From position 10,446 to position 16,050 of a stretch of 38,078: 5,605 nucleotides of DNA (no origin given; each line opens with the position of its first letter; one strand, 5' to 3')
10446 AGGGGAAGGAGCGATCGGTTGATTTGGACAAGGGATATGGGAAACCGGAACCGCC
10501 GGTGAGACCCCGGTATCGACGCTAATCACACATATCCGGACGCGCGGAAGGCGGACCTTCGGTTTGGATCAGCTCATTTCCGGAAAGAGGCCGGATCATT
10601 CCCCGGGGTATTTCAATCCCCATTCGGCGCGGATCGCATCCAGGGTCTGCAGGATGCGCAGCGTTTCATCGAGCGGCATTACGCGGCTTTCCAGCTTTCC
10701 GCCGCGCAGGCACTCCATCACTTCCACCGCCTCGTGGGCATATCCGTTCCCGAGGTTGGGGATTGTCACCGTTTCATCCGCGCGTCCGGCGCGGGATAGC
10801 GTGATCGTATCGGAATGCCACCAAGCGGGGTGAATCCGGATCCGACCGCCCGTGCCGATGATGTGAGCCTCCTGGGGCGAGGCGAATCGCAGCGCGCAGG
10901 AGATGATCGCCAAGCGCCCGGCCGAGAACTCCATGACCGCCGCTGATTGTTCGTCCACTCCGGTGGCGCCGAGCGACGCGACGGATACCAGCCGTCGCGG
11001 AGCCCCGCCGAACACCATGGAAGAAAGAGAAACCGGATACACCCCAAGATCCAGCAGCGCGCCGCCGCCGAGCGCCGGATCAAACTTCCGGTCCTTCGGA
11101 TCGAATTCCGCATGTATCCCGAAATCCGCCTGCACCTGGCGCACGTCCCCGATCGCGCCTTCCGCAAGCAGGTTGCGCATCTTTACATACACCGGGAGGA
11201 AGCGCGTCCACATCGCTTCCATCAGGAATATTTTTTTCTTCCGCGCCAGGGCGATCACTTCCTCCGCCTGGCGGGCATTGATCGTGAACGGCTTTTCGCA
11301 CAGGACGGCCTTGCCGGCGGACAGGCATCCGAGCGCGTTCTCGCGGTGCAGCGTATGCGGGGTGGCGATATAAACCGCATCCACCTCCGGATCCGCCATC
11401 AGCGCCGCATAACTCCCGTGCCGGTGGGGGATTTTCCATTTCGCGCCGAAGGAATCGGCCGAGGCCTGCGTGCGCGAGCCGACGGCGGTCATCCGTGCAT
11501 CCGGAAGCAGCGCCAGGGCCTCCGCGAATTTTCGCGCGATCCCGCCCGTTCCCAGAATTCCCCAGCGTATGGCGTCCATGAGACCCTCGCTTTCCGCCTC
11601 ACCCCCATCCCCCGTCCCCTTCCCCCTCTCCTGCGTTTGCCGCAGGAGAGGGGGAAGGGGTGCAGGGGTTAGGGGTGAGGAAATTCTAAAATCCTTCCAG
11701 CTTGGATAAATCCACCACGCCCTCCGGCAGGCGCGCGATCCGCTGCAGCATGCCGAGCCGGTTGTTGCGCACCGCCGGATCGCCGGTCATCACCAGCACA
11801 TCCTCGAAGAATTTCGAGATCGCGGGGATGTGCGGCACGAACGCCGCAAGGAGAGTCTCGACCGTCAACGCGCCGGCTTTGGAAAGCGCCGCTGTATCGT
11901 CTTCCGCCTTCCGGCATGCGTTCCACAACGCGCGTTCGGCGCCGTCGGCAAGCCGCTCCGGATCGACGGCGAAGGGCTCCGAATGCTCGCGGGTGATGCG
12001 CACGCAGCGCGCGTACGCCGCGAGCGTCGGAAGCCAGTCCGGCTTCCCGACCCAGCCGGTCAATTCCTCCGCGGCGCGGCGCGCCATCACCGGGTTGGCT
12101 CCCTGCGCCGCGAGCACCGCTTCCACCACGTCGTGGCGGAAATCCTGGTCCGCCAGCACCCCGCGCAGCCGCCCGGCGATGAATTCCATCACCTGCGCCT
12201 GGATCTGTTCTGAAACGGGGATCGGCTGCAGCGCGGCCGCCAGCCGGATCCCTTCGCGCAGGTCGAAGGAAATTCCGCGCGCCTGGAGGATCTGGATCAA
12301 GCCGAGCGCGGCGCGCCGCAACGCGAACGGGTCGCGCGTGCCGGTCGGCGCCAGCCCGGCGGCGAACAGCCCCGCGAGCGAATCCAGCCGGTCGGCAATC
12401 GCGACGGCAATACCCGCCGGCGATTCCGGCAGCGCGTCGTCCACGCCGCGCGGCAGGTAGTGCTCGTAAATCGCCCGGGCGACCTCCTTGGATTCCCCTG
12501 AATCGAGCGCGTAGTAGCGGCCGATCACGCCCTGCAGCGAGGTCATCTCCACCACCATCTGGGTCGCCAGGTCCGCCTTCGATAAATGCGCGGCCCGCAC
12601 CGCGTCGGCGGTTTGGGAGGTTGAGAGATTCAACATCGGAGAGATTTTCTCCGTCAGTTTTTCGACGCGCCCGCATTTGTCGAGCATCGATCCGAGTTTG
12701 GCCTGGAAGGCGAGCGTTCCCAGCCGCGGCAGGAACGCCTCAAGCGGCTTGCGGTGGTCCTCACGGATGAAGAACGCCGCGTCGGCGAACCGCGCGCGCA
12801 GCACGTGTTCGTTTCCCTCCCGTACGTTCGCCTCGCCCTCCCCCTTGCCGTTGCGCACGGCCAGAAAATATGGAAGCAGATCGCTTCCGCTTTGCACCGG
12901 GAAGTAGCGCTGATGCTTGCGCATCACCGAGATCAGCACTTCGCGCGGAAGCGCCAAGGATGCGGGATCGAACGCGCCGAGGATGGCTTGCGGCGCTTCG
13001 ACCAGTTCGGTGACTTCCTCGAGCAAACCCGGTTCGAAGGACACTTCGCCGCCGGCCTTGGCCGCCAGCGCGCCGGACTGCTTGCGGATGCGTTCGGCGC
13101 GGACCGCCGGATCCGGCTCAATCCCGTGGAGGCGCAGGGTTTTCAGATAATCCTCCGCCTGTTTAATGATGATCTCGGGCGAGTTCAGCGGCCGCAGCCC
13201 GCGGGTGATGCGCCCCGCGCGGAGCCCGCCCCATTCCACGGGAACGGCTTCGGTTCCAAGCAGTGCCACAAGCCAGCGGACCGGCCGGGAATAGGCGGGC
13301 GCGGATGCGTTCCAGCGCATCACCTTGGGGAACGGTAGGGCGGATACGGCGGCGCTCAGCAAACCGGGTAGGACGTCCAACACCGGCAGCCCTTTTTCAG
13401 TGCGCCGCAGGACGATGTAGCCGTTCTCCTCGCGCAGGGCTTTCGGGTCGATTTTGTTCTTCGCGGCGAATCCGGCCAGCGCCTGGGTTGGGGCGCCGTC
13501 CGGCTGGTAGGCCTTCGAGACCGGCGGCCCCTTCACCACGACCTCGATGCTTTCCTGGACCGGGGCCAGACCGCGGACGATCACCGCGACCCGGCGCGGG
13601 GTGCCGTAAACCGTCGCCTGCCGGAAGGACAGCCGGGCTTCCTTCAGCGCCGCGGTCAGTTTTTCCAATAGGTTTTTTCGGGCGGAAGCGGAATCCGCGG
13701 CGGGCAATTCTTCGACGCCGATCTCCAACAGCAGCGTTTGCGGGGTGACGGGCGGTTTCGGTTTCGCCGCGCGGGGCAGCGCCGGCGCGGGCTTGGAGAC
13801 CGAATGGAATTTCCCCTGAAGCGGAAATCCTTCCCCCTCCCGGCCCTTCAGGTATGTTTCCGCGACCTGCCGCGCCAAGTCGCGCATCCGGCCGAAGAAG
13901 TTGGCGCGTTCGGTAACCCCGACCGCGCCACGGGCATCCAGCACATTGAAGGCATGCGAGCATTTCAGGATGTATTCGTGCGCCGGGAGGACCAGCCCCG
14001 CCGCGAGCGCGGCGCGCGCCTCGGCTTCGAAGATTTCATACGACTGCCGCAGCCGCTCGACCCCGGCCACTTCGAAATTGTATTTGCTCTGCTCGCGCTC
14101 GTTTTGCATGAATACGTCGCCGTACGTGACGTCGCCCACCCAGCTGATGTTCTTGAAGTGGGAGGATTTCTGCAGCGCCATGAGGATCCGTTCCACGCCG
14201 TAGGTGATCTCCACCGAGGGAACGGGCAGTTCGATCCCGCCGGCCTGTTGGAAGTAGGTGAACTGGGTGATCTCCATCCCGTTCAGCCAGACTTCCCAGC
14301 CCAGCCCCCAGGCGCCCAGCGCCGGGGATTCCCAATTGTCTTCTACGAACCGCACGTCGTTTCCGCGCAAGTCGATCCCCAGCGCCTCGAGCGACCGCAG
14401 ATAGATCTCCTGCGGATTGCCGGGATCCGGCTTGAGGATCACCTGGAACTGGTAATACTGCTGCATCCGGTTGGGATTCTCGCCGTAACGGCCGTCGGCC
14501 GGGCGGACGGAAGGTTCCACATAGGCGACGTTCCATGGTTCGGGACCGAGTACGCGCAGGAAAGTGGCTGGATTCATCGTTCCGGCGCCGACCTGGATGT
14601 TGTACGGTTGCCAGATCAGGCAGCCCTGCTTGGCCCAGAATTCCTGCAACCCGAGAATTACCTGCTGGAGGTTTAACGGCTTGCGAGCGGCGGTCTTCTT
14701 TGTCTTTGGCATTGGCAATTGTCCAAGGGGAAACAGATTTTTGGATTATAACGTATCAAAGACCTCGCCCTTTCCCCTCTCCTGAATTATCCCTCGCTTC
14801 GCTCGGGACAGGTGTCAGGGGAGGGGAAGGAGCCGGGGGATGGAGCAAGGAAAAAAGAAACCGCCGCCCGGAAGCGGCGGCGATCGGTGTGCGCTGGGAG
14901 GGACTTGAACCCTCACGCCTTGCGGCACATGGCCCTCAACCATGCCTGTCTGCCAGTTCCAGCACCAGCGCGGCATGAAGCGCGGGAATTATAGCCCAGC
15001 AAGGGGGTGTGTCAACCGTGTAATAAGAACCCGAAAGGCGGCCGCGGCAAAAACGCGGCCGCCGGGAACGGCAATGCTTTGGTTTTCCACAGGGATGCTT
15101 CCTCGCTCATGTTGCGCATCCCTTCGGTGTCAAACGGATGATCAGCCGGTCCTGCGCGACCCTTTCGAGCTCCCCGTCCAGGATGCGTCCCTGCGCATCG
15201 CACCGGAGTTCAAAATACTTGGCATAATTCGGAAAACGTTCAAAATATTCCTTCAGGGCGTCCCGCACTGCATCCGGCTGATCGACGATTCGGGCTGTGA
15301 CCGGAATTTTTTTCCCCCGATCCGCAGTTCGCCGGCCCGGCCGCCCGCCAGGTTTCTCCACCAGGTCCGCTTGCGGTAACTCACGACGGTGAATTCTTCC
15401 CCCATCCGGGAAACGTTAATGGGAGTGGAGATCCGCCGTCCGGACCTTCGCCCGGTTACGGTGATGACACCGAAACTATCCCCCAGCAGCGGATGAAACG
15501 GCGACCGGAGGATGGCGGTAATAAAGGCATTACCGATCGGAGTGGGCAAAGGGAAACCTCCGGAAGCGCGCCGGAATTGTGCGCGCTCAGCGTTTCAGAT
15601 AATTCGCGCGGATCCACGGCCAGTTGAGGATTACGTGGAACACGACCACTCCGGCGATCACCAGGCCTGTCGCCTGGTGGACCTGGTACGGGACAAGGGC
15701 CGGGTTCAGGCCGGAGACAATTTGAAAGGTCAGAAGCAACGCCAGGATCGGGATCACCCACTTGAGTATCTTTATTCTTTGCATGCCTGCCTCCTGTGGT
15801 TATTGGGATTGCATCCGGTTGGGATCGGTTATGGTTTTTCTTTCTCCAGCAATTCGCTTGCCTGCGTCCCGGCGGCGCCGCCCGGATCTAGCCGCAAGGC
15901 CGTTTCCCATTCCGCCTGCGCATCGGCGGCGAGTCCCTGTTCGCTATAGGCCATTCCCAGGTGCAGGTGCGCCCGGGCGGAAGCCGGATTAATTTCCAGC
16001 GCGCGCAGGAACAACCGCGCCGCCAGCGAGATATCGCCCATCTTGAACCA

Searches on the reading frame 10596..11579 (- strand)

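Call 6: search_protein_families(library=pfam, proteins=[window:10596-11579:-], max_evalue=0.01)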
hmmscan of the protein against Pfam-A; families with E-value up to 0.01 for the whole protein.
window:10596-11579:- (327 aa): 3 families
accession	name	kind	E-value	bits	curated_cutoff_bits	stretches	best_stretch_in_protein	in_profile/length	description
PF01408.29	GFO_IDH_MocA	-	3.7e-25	89.4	24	1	4-120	1-117/120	Oxidoreductase family, NAD-binding Rossmann fold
PF22725.1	GFO_IDH_MocA_C3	-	1.8e-24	86.5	27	1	131-248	1-124/124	GFO/IDH/MocA C-terminal domain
PF02894.22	GFO_IDH_MocA_C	-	2.1e-08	34.7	22.9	1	136-316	2-206/218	Oxidoreductase family, C-terminal alpha/beta domain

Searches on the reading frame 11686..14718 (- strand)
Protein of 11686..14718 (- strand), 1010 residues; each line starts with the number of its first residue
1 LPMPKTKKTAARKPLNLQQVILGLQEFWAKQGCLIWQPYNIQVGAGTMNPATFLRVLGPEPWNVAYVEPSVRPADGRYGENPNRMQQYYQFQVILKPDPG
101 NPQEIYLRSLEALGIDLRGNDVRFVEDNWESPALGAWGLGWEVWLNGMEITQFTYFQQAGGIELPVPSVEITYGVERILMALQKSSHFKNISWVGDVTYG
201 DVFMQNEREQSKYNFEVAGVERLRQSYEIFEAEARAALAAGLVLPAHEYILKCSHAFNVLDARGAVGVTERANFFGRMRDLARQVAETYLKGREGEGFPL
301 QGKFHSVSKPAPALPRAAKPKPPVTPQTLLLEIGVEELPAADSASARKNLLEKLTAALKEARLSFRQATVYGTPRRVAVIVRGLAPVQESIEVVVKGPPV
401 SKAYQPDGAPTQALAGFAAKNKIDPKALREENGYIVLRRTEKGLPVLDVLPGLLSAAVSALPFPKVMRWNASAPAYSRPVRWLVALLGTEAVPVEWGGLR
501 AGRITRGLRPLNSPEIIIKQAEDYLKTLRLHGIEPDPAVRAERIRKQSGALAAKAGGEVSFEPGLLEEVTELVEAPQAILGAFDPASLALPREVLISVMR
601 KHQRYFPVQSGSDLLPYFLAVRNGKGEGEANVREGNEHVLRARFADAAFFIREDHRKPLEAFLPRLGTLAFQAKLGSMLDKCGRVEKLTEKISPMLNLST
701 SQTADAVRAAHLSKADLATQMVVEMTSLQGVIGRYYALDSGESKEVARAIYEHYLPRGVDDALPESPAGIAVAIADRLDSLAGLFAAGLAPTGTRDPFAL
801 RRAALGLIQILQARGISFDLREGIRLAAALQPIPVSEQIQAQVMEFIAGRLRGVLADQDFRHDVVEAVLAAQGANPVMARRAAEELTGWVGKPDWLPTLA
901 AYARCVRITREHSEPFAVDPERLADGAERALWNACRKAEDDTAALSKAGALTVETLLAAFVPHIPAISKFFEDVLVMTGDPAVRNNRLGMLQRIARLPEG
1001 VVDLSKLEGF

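Call 6: search_protein_families(library=pfam, proteins=[window:11686-14718:-], max_evalue=0.01)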
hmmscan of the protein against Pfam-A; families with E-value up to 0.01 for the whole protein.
window:11686-14718:- (1010 aa): 2 families
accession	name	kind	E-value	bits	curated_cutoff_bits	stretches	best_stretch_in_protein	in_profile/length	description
PF02092.22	tRNA_synt_2f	-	4.9e-190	633.4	29.2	1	329-870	1-536/536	Glycyl-tRNA synthetase beta subunit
PF02091.20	tRNA-synt_2e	-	1.3e-136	454.8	27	1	17-293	1-277/278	Glycyl-tRNA synthetase alpha subunit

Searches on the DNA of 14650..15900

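Call 51: search_rna_families(source=window, start=14650, end=15900, threshold=evalue, max_evalue=1)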
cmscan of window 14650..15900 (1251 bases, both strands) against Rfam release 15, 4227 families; matches with E-value up to 1: 3.
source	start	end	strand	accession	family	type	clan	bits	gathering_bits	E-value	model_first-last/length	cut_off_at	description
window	14890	14971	-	RF00005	tRNA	Gene; tRNA;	CL00001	46.2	29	2.1e-08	1-71/71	no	tRNA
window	14754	14842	+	RF04096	mir-4433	Gene; miRNA;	-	19.6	77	0.79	1-83/83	no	mir-4433 microRNA precursor family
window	14891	14971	-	RF01684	mascRNA-menRNA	Gene;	-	18.8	42.5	0.85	1-56/56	no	MALAT1-associated small cytoplasmic RNA/MEN beta RNA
